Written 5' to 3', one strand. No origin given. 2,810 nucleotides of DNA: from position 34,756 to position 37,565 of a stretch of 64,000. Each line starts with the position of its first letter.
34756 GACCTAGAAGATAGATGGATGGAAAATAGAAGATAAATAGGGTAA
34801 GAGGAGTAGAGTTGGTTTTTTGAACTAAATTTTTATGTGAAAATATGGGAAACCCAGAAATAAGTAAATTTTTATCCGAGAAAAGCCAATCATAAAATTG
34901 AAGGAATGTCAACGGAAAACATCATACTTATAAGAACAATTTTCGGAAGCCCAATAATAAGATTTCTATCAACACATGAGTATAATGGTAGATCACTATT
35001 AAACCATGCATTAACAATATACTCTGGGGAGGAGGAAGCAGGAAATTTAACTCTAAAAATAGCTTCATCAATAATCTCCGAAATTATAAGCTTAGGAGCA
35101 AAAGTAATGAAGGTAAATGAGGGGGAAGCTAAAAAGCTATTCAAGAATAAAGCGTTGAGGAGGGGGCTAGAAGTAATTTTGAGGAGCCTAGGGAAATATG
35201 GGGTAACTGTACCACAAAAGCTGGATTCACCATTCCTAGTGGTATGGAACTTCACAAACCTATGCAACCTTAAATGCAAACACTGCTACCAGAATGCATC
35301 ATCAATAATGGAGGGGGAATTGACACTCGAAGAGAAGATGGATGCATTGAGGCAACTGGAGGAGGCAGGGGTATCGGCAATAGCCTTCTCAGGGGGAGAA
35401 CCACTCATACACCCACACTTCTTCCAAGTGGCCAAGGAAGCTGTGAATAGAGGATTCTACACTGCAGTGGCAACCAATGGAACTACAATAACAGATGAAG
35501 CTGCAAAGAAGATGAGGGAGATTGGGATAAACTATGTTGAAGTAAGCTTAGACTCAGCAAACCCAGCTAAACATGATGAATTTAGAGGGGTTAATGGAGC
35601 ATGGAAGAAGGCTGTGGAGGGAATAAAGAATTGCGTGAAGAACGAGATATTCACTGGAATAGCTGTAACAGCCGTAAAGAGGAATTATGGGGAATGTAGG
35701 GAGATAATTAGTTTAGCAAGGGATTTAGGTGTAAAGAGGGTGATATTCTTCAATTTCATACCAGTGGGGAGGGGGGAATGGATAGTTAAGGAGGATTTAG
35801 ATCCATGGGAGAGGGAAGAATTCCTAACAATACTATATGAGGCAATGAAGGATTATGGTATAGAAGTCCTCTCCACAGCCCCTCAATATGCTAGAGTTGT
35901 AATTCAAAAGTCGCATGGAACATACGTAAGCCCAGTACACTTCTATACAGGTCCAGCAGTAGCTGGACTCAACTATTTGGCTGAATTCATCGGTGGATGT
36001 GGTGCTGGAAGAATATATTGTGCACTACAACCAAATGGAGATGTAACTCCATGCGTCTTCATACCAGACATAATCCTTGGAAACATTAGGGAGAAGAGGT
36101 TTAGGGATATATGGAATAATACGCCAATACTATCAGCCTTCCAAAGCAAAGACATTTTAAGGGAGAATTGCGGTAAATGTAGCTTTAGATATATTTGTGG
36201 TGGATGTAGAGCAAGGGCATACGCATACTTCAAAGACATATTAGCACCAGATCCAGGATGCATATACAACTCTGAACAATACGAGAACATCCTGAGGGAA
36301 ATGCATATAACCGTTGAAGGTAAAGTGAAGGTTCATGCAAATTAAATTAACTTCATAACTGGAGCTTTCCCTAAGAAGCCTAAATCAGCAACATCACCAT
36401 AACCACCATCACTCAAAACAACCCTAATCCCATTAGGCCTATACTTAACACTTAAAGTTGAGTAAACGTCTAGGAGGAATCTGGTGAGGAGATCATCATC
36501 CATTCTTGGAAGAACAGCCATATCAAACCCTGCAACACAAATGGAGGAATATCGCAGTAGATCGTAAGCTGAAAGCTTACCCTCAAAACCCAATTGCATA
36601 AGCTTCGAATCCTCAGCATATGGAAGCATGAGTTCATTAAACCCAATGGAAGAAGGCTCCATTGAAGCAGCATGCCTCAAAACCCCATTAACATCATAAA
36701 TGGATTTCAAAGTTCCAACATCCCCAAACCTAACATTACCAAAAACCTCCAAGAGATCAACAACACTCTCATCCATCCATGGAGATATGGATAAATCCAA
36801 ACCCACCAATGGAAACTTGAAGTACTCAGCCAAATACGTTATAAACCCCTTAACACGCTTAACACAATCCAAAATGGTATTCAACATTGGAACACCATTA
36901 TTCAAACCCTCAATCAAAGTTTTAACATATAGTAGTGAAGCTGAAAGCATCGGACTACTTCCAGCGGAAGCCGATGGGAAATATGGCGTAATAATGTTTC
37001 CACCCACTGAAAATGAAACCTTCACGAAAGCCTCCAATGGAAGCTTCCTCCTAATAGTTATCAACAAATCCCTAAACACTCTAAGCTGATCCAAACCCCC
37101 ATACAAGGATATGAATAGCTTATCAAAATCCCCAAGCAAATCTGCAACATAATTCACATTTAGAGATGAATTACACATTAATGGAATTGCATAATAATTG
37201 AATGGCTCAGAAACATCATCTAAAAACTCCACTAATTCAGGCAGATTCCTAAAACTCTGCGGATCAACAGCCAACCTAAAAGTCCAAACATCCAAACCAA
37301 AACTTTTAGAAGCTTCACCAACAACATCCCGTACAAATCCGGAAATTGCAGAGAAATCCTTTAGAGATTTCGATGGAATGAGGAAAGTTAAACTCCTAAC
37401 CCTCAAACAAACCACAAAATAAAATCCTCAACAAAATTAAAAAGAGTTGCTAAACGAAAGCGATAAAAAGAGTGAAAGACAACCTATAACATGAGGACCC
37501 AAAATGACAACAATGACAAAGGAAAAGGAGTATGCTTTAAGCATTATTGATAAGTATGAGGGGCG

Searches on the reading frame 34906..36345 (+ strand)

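Call 12: search_protein_families(library=pfam, proteins=[window:34906-36345:+], max_evalue=0.0001)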
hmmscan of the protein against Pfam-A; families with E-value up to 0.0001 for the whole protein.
window:34906-36345:+ (479 aa): 3 families
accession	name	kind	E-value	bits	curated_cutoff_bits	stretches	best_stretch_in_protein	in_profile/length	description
PF04055.27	Radical_SAM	-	2.3e-29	103.1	29.5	1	115-268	2-163/166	Radical SAM superfamily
PF13186.11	SPASM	-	6.4e-12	46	21.5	1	365-425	1-66/67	Iron-sulfur cluster-binding domain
PF13353.11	Fer4_12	-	3e-08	34.5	22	1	116-217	11-115/137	4Fe-4S single cluster domain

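Call 28: search_protein_families(library=ncbifam, proteins=[window:34906-36345:+], max_evalue=0.001)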
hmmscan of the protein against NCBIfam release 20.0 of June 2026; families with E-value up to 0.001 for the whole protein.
window:34906-36345:+ (479 aa): 87 families (the best 25 are shown)
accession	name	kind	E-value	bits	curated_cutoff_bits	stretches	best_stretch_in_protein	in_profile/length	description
TIGR04055.1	rSAM_NirJ2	equivalog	1.7e-77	261.2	500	1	111-455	1-325/326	putative heme d1 biosynthesis radical SAM protein NirJ2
TIGR04545.1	rSAM_ahbD_hemeb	equivalog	4.4e-74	249.9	500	1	111-455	1-338/339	heme b synthase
TIGR04053.2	TIGR04053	equivalog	1.6e-69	234.9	395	1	107-455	5-365/366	TIGR04053 family radical SAM/SPASM domain-containing protein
TIGR04054.1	rSAM_NirJ1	equivalog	9.5e-67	225.3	650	1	111-456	37-384/387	putative heme d1 biosynthesis radical SAM protein NirJ1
TIGR04546.1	rSAM_ahbC_deAc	equivalog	1e-62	212.2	650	1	109-455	38-386/390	12,18-didecarboxysiroheme deacetylase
TIGR04051.1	rSAM_NirJ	equivalog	1.6e-61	208.2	515.45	1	111-456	3-350/354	heme d1 biosynthesis radical SAM protein NirJ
TIGR04347.1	pseudo_SAM_Halo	equivalog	5.5e-61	207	525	1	111-457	39-388/390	TIGR04347 family pseudo-SAM/SPASM protein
TIGR04303.1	GeoRSP_rSAM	equivalog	4.7e-53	180.9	400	1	106-452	1-324/325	GeoRSP system radical SAM/SPASM protein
NF050035.1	rSAM_WgK_link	exception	9.8e-44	149.8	650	2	107-290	6-190/367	radical SAM/SPASM peptide maturase WgkB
TIGR03962.1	mycofact_rSAM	equivalog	5.1e-42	144.3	265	1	105-458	7-337/339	mycofactocin radical SAM maturase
TIGR04251.1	SCM_rSAM_ScmF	equivalog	3.1e-41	141.9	400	1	114-448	8-335/353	SynChlorMet cassette radical SAM/SPASM protein ScmF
TIGR02109.1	PQQ_syn_pqqE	equivalog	2.4e-37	128.7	381.35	2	106-279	3-177/358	pyrroloquinoline quinone biosynthesis protein PqqE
NF045574.1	sacti_mat_StsB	exception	3.8e-34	118.3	625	2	111-291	97-276/466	StsB family radical SAM/SPASM domain sactipeptide maturase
TIGR04250.1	SCM_rSAM_ScmE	equivalog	6.7e-34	117.3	400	1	114-451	7-344/358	SynChlorMet cassette radical SAM/SPASM protein ScmE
TIGR04103.1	rSAM_nif11_3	equivalog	8.4e-32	110.3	725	1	112-453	7-343/412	nif11-class peptide radical SAM maturase 3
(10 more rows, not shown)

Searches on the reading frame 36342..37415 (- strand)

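Call 12: search_protein_families(library=pfam, proteins=[window:36342-37415:-], max_evalue=0.0001)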
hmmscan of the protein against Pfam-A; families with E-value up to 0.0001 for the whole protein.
window:36342-37415:- (357 aa): 1 family
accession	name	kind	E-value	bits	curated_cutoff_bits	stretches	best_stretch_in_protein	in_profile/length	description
PF05167.17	DUF711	-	3.8e-19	69.2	25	1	193-350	249-412/413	Uncharacterised ACR (DUF711)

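Call 28: search_protein_families(library=ncbifam, proteins=[window:36342-37415:-], max_evalue=0.001)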
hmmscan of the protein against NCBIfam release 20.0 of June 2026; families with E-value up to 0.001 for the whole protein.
window:36342-37415:- (357 aa): 1 family
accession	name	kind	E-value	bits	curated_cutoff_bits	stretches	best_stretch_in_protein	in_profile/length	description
NF003700.0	PRK05313.1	equivalog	4.6e-14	51.8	440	1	198-356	264-428/452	hypothetical protein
